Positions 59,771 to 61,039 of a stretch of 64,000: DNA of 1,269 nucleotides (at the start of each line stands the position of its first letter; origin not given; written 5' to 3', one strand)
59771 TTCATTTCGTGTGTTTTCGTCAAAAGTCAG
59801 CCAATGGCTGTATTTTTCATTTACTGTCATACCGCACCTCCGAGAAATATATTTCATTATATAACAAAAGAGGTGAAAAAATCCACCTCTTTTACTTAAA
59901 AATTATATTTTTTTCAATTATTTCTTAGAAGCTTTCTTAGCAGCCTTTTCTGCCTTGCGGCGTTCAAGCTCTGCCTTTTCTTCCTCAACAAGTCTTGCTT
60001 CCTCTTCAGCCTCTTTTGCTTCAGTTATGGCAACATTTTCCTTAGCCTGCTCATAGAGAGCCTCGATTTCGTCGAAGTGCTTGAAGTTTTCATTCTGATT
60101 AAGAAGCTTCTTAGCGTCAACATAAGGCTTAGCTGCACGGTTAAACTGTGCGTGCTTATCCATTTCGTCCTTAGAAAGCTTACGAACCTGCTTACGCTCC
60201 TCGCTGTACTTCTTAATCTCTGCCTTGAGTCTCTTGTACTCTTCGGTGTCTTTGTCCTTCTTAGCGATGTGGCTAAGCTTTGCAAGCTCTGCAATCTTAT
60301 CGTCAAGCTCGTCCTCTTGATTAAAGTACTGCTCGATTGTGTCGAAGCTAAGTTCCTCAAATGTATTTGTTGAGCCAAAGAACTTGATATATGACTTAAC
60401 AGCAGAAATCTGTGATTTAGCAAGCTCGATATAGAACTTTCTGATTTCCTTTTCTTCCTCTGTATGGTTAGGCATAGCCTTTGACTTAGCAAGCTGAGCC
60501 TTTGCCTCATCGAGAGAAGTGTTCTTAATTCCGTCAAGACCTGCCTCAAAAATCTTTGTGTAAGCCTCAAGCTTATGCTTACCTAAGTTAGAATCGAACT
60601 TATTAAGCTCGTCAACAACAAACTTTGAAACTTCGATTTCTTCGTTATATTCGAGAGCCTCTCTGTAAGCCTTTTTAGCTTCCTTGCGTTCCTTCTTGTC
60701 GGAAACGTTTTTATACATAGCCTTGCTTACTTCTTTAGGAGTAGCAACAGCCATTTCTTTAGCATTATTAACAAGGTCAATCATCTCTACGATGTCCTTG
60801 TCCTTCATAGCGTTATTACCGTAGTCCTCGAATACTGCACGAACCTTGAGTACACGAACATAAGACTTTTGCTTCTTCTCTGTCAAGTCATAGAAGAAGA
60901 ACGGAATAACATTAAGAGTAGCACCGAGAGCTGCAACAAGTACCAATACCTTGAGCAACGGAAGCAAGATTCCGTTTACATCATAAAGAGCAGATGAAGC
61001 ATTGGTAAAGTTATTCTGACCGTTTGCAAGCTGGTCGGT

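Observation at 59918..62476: GPH/MFS sugar symporter carrying a ~310-aa lysine/glutamate-rich coiled-coil cytoplasmic tail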

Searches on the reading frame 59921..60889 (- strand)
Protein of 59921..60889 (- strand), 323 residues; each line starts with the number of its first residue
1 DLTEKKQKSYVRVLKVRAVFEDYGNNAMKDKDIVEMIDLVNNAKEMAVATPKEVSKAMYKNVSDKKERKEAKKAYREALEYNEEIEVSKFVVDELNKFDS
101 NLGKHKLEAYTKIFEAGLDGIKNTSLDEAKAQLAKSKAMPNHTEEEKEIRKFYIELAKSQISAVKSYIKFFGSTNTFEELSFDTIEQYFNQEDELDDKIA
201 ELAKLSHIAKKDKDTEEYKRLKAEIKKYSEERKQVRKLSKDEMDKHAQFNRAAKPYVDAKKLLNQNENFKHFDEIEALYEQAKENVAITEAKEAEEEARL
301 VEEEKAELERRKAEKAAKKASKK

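Call 7: find_homologous_proteins(query=window:59921-60889:-, max_evalue=0.001)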
Query window:59921-60889:- (323 aa): 126 proteins with E <= 0.001 among 8000 candidates; the best 120 are listed.
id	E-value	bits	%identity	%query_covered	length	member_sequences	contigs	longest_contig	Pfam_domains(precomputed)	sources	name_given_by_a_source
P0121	3.2e-153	528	85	89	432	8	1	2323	-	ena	-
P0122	4.7e-141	488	77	89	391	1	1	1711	-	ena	-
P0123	3.9e-135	468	74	89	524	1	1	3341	PF05167.18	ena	-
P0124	2.8e-131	456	73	89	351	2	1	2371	-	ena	-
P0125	3.1e-130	452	74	89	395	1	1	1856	-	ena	-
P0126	1.3e-126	440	71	99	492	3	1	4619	-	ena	-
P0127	3.1e-122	426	74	87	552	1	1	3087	PF13347.13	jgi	jgi:hypothetical protein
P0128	7.5e-122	425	73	87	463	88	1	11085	-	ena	-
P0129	2.0e-121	423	69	99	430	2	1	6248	-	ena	-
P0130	8.5e-112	392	74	82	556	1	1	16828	PF13347.13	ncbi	-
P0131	1.8e-109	384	70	87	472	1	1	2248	-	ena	-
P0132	6.0e-96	340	60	88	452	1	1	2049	PF09851.15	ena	-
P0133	4.7e-95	337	56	98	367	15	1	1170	-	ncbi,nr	ncbi:MAG: hypothetical protein K2K71_06040, partial [Eubacterium sp.]|nr:hypothetical protein [Eubac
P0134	1.3e-90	322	55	96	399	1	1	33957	-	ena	-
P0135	3.9e-90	321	74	64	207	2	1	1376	-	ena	-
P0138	4.5e-89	317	54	86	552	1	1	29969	PF13347.13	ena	-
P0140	1.5e-88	315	54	86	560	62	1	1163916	PF13347.13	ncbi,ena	-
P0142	4.3e-87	311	58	87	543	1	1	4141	PF13347.13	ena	-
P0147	7.7e-83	297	51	94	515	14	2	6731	PF13347.13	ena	-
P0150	3.9e-79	285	52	88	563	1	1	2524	PF13347.13,PF07690.22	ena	-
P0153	3.6e-78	281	53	88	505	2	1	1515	PF13347.13,PF07690.22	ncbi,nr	ncbi:MAG: MFS transporter, partial [Eubacterium sp.]|nr:MFS transporter [Eubacterium sp.]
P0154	1.1e-77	280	51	88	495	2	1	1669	PF13347.13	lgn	-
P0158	3.6e-76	275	50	88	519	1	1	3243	PF13347.13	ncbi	-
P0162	9.0e-73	264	49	88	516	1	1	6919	PF13347.13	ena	-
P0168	1.1e-70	257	47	85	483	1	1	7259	PF13347.13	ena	-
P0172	6.0e-69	251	47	99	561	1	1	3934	PF13347.13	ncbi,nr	ncbi:MAG: MFS transporter, partial [Clostridia bacterium]|nr:MFS transporter [Clostridia bacterium]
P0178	6.3e-67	245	46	88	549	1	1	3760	PF13347.13,PF07690.22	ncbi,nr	ncbi:MAG: MFS transporter, partial [Clostridia bacterium]|nr:MFS transporter [Clostridia bacterium]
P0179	1.2e-66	244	46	93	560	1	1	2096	PF13347.13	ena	-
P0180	8.0e-66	241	45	99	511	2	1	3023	PF13347.13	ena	-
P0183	1.5e-63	233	52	68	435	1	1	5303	PF13347.13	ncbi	-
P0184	2.7e-63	233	46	97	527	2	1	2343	PF13347.13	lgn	-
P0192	2.0e-55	207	44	88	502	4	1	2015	PF13347.13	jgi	-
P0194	2.0e-53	200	45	88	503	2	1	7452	PF13347.13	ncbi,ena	-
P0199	5.3e-52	196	39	88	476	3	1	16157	PF13347.13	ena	-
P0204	7.9e-51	192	56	55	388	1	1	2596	PF13347.13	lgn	-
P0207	6.7e-50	189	39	98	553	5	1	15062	PF13347.13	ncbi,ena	-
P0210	9.0e-49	185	39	100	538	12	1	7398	PF13347.13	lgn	-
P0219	2.8e-36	144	36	91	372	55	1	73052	-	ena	-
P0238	6.2e-23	100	34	88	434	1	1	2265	PF13347.13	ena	-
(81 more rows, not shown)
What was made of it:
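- Many database entries are short, N-truncated calls (call 7).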

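Call 8: search_solved_structures(query=window:59921-60889:-, max_evalue=1)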
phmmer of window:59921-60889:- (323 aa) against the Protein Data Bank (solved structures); distinct sequences matched with E-value up to 1: 0.

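Call 9: search_protein_families(library=pfam, proteins=[window:59921-60889:-], max_evalue=10)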
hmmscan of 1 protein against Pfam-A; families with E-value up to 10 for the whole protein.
window:59921-60889:- (323 aa): 2 families
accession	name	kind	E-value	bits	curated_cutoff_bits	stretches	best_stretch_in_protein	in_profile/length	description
PF15812.10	MREG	-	0.12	13.2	27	1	202-297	27-121/149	Melanoregulin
PF25563.1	TPR_SYVN1_N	-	0.2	11.5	31.4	1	143-209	201-266/268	E3 ubiquitin-protein ligase synoviolin-like, TPR repeats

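Call 14: find_encoding_contigs(protein=P0140, flank=8000, max_places=2)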
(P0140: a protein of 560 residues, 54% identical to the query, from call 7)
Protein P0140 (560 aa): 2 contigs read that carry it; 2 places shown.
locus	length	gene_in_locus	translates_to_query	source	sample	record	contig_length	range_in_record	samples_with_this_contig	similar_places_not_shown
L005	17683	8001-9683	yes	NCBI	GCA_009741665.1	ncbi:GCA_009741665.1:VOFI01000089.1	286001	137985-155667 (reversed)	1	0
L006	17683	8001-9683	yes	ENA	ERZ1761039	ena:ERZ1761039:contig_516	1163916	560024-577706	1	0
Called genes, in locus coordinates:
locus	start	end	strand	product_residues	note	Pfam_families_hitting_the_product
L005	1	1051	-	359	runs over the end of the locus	PF00465:Fe-ADH, PF13685:Fe-ADH_2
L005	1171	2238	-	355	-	PF03054:tRNA_Me_trans, PF20258:tRNA_Me_trans_C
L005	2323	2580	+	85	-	-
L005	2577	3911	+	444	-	PF13229:Beta_helix, PF05048:NosD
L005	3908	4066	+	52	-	-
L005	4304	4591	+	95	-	PF02146:SIR2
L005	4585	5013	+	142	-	PF02146:SIR2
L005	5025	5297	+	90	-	PF04055:Radical_SAM (weak)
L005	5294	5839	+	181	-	PF04055:Radical_SAM (weak)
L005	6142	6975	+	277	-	-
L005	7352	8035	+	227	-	PF13347:MFS_2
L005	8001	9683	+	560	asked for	PF13347:MFS_2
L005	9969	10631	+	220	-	PF00266:Aminotran_5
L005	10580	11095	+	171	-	PF00266:Aminotran_5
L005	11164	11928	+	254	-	PF19293:CdaA_N, PF02457:DAC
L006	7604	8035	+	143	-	PF13347:MFS_2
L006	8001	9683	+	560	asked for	PF13347:MFS_2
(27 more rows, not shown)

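Call 15: find_encoding_contigs(protein=P0219, flank=8000, max_places=2)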
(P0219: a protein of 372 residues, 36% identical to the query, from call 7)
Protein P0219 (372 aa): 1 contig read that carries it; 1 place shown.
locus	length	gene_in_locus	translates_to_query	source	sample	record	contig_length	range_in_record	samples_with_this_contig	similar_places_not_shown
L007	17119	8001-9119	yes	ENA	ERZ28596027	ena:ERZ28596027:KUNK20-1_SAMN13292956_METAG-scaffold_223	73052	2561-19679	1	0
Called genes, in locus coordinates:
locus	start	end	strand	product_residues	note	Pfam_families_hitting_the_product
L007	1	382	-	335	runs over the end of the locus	PF00294:PfkB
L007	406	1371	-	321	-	-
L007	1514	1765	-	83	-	-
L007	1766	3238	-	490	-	PF13347:MFS_2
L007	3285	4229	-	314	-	PF02129:Peptidase_S15 (weak), PF12146:Hydrolase_4, PF00561:Abhydrolase_1, PF12697:Abhydrolase_6 (weak), PF00326:Peptidase_S9 (faint)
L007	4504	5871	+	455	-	PF14587:Glyco_hydr_30_2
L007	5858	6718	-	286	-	PF02311:AraC_binding, PF12833:HTH_18, PF00165:HTH_AraC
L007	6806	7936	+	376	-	PF13347:MFS_2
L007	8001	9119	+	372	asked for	-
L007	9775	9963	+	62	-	PF00830:Ribosomal_L28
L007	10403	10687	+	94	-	PF00166:Cpn10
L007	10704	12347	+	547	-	PF00118:Cpn60_TCP1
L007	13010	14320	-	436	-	PF00696:AA_kinase, PF13840:ACT_7, PF01842:ACT (weak), PF22468:ACT_9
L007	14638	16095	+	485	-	PF01522:Polysacc_deac_1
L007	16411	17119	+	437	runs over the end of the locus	PF14501:HATPase_c_5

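Call 16: find_encoding_contigs(protein=P0207, flank=8000, max_places=2)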
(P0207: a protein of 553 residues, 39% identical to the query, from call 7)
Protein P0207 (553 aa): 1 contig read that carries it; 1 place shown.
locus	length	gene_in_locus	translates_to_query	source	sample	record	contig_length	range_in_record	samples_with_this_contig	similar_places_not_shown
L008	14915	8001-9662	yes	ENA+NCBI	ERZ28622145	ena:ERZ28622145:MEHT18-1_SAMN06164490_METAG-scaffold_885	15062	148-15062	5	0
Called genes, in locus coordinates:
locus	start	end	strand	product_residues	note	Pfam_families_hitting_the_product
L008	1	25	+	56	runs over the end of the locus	?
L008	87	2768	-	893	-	PF14498:Glyco_hyd_65N_2, PF22124:Glyco_hydro_95_cat, PF21307:Glyco_hydro_95_C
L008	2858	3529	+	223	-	PF02311:AraC_binding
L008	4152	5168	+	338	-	PF04392:ABC_sub_bind, PF13407:Peripla_BP_4 (faint)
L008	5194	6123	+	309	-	PF02653:BPD_transp_2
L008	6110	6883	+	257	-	PF00005:ABC_tran, PF02463:SMC_N (weak), PF13304:AAA_21 (faint)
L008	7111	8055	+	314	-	PF13347:MFS_2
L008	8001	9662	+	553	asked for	PF13347:MFS_2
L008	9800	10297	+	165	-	PF04542:Sigma70_r2, PF08281:Sigma70_r4_2, PF04297:UPF0122 (weak), PF04545:Sigma70_r4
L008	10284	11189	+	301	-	-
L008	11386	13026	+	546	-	PF02878:PGM_PMM_I, PF02879:PGM_PMM_II, PF02880:PGM_PMM_III, PF00408:PGM_PMM_IV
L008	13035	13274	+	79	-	PF01106:NifU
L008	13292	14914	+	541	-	?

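Call 22: predict_structure(alignment_id=A1)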
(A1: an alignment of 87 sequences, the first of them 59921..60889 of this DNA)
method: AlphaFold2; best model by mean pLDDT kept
length: 323 residues; sequences in the alignment: 87
mean_pLDDT: 92.9   pTM: 0.78
mean pLDDT of the five models: 92.9, 92.0, 91.7, 91.5, 90.6
residues with pLDDT >= 90: 265; 70-90: 53; 50-70: 4; < 50: 1
segments of 3 or more residues with pLDDT < 50: none
pLDDT, mean of each block of 10 residues (from residue 1): 77 91 91 94 95 90 91 92 93 94 97 96 95 98 97 98 96 81 94 98 97 97 98 97 94 97 95 94 94 89 88 82 66
secondary structure, 60 per line:
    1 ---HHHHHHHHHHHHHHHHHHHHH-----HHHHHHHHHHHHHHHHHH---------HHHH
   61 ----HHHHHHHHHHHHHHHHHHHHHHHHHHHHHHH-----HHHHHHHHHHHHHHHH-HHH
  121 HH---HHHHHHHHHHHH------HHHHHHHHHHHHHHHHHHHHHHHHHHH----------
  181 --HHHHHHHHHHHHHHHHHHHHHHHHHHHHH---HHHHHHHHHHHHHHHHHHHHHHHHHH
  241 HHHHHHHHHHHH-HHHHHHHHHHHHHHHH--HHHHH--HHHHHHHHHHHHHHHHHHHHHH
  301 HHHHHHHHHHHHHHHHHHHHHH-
elements in order: H4-24 H30-47 H57-60 H65-95 H101-116 H118-122 H126-137 H144-170 H183-211 H215-252 H254-269 H272-276 H279-322
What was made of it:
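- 60047..60889 (-): Folded all-alpha cytoplasmic domain (aa 530-810), with no known family. AF2 pLDDT 92.9 and pTM 0.78 (call 22).
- On LacS-type GPH with an EIIA domain: The tail is predicted to be all-alpha (call 22).
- The monomer model is already confident and self-consistent (pTM 0.78; call 22), which suggests the amphipathic faces are satisfied within the molecule.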

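Call 27: fold_search(model_id=the predicted structure, library=pdb)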
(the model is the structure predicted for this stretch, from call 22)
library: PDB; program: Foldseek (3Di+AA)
matches with E <= 10: 352; with E <= 0.001: 0
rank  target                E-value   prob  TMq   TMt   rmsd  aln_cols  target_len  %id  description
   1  4nqi_D                2.9e-01  0.75  0.20  0.26  24.5       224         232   16  Structure of the N-terminal I-BAR domain (1-259) of D.Discoideum IBARa (released 2014-02-05)
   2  4nqi_C                3.1e-01  0.57  0.19  0.25  19.9       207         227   13  Structure of the N-terminal I-BAR domain (1-259) of D.Discoideum IBARa (released 2014-02-05)
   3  9jih_A                4.3e-01  0.25  0.17  0.19  34.3       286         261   14  Crystal structure of BAR domain of ACAP4 (released 2026-01-14)
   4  8fqc_U1               4.9e-01  0.18  0.12  0.10  26.6       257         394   12  Structure of baseplate with receptor binding complex of Agrobacterium phage Milano (released 2024-01-31)
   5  6gy7_A                4.9e-01  0.14  0.13  0.12  29.5       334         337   10  Crystal structure of XaxB from Xenorhabdus nematophil (released 2018-07-25)
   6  8a1g_A                5.2e-01  0.35  0.16  0.22  17.9       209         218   10  Structure of the SNX1-SNX5 complex (released 2023-06-14)
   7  7p3r_B                5.4e-01  0.35  0.21  0.20  28.2       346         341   10  Helical structure of the toxin MakA from Vibrio cholera (released 2022-02-23)
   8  6gy8_B                5.6e-01  0.38  0.21  0.20  28.7       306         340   12  Crystal structure of XaxA from Xenorhabdus nematophila (released 2018-07-25)
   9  1zww_B                6.4e-01  0.60  0.21  0.32  20.5       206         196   11  Crystal structure of endophilin-A1 BAR domain (released 2005-08-02)
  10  2z0o                  6.4e-01  0.35  0.18  0.17  28.0       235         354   13  Crystal structure of APPL1-BAR-PH domain (released 2008-05-13)
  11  6grj_H                6.7e-01  0.18  0.18  0.17  29.2       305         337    8  Structure of the AhlB pore of the tripartite alpha-pore forming toxin, AHL, from Aeromonas hydrophila. (released 2019-07-03)
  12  4nqi_A                7.7e-01  0.35  0.18  0.25  24.0       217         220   14  Structure of the N-terminal I-BAR domain (1-259) of D.Discoideum IBARa (released 2014-02-05)
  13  9uhd                  7.7e-01  0.21  0.14  0.19  18.7       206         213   12  Structure of FAM92A BAR domain (released 2025-07-16)
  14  8afz_B                8.1e-01  0.25  0.22  0.19  25.5       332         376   10  Architecture of the ESCPE-1 membrane coat (released 2023-06-21)
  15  3o1i_A                8.1e-01  0.07  0.11  0.12  29.2       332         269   10  Crystal Structure of the TorS sensor domain - TorT complex in the absence of ligand (released 2011-12-21)
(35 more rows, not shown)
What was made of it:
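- Closest known: BAR/I-BAR and other long antiparallel helical bundles. Same: They are the top Foldseek PDB hits for the tail, and like the tail they are elongated bundles of long helices (call 27).
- The weak top Foldseek hits are BAR/I-BAR-type dimeric membrane-binding bundles (E about 0.3, prob up to 0.75; call 27).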

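Call 28: search_protein_representatives(alignment_id=A1)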
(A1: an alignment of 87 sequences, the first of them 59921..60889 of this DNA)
Query: 87 sequences, 464 profile positions. Proteins with E-value up to 0.001 (for the whole library): 585; up to 1e-10: 375; up to 1e-30: 155. The best 150 are listed.
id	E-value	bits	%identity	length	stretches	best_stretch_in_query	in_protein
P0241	1.9e-196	669.8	-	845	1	5-464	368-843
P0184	8.4e-193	657.8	-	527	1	5-464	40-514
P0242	1.8e-184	630.3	-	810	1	1-464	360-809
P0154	1.6e-178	610.6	-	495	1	1-464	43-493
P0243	9.3e-165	565.3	-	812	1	4-464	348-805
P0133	3.9e-154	530.3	-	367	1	108-463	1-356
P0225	7.3e-153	526.1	-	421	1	6-428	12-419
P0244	3.6e-151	520.5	-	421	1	24-443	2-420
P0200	2.3e-140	484.9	-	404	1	62-464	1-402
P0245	4.3e-139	480.7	-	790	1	6-459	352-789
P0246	2.8e-138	478.0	-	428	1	21-428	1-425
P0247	1.1e-137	476.0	-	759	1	5-421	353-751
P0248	1.6e-135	468.9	-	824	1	8-430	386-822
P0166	6.1e-132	457.1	-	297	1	133-427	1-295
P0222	9.9e-131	453.1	-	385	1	64-464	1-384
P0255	1.1e-105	370.6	-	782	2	5-218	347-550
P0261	1.9e-94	333.5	-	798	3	10-223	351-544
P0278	3.4e-71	256.8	-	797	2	10-352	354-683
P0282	2.5e-69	250.7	-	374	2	105-313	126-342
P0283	9.6e-69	248.7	-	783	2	9-354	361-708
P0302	8.1e-54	199.5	-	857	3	11-280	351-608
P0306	5.6e-52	193.5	-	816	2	6-328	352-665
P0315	6.0e-49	183.5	-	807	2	6-326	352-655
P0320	8.8e-47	176.3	-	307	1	262-461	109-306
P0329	5.9e-44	167.0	-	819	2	10-325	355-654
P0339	5.8e-42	160.4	-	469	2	86-216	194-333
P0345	1.1e-40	156.2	-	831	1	7-331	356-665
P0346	1.2e-40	156.1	-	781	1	6-462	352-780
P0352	5.2e-38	147.4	-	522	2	96-160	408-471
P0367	9.1e-35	136.7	-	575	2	43-307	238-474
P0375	6.5e-32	127.3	-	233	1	287-428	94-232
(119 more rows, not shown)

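Call 29: find_related_loci(query=A1, collection=genome_contigs, flank=10000)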
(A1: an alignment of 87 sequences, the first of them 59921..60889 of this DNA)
Query A1 (323 aa) in genome_contigs; peptide patterns used: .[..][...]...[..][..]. (x = any residue, [..] = any of these).
599 stretches matched a pattern (row limit reached: there are more); 560 encode a relative of the query (tblastn E <= 1e-3); the best 80 are kept; 80 distinct loci.
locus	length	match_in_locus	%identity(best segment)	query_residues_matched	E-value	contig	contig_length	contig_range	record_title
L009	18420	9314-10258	83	1-315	4e-153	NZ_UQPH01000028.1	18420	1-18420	Uncultured Eubacterium sp. isolate UMGS508, whole genome shotgun sequence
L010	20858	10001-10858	86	1-286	1e-152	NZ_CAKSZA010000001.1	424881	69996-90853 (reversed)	MAG: uncultured Eubacterium sp. isolate REFINED_METABAT215_TOP10_CONTIGS_1500_ASSEMBLY_K77_MERGED__Hadza_MoBio_hadza-A-D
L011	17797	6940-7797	84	1-286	9e-150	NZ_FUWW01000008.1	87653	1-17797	Eubacterium coprostanoligenes strain ATCC 51222, whole genome shotgun sequence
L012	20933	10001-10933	82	1-311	4e-149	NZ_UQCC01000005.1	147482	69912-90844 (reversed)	Uncultured Eubacterium sp. isolate UMGS127, whole genome shotgun sequence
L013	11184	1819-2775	71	1-319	5e-142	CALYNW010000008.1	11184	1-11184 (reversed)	MAG: uncultured Clostridia bacterium isolate SRR13040390_bin.3_metaWRAP_v1.3_MAG genome assembly, contig: ERZ8969613.284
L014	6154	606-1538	72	1-311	8e-140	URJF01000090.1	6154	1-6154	uncultured Ruminococcaceae bacterium isolate UMGS1050 genome assembly, contig: NODE_4385_length_6154_cov_2.716019, whole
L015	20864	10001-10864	77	1-288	1e-139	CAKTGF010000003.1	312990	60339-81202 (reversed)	MAG: uncultured Eubacterium sp. isolate REFINED_METABAT215_TOP10_CONTIGS_1500_ASSEMBLY_K77_MERGED__Hadza_PheChl_Fiber-Ha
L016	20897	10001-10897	72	1-299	1e-135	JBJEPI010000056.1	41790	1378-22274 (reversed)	MAG: Eubacterium sp. isolate LOHA42_bin.052 NODE_542_length_41790_cov_10.371822, whole genome shotgun sequence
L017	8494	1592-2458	72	1-289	5e-135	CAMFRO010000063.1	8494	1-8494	MAG: uncultured Clostridia bacterium isolate SRR15725435_bin.19_metaWRAP_v1.3_MAG genome assembly, contig: ERZ10622438.1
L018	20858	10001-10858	74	1-286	9e-134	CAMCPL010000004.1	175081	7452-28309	MAG: uncultured Clostridia bacterium isolate SRR17382096_bin.7_metaWRAP_v1.3_MAG genome assembly, contig: ERZ10544647.25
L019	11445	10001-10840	73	1-280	2e-132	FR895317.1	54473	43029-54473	Firmicutes bacterium CAG:341 genomic scaffold, scf38, whole genome shotgun sequence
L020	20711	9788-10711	76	1-308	4e-131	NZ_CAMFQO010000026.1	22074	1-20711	MAG: uncultured Eubacterium sp. isolate SRR15725431_bin.7_metaWRAP_v1.3_MAG ERZ10622460.413, whole genome shotgun sequen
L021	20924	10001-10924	72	1-308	1e-129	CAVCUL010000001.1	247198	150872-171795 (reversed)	bacterium isolate G02646-L1_cleanbin_000004 genome assembly, contig: Spades_G02646-L1_contig_5, whole genome shotgun seq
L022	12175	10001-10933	71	1-311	1e-129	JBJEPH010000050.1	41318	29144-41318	MAG: Eubacterium sp. isolate PUUB23_bin.021 NODE_323_length_41318_cov_12.549645, whole genome shotgun sequence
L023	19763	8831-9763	61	1-311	2e-114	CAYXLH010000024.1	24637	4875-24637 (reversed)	MAG TPA_asm: uncultured Bacteroides sp. isolate SRP287540_co2_403 genome assembly, contig: NODE_2093_length_24637_cov_5.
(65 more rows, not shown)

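Call 37: search_solved_structures(query=A1, max_evalue=10)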
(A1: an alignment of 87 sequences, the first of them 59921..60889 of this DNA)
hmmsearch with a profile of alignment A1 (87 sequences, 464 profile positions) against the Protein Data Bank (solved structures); distinct sequences matched with E-value up to 10: 3.
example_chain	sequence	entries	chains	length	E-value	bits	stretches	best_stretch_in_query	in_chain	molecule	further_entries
4hb1_A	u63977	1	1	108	0.12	14.4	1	234-337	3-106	DHP1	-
5y6p_a2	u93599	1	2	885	0.34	12.8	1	256-339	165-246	LCM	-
8a3k_UNK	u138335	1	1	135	2.4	10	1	266-382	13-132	sc-apCC-4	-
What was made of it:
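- On Any curated domain family for the tail (Pfam-A, NCBIfam, PDB): PDB phmmer finds nothing at E up to 1 and the tail-profile hmmsearch has a best E of 0.12 (calls 8, 37).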

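Call 45: search_protein_families(library=ncbifam, proteins=[window:59921-60889:-], max_evalue=10)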
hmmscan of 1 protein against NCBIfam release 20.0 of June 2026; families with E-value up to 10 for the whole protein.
window:59921-60889:- (323 aa): 1 family
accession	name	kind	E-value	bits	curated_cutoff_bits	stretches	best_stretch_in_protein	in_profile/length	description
TIGR04346.1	DotA_TraY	subfamily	1.5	7.4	100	1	188-279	324-410/656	DotA/TraY family protein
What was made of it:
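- On LacS-type GPH with an EIIA domain: No PTS_EIIA hit in Pfam or NCBIfam even at E up to 10 (calls 9, 45).
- On Any curated domain family for the tail (Pfam-A, NCBIfam, PDB): The best Pfam E-value is 0.12 (call 9) and the best NCBIfam is 1.5 (call 45).
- Tried and rejected: Known domain by sequence: Pfam, NCBIfam, and PDB phmmer and profile searches found nothing (calls 8, 9, 37, 45).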
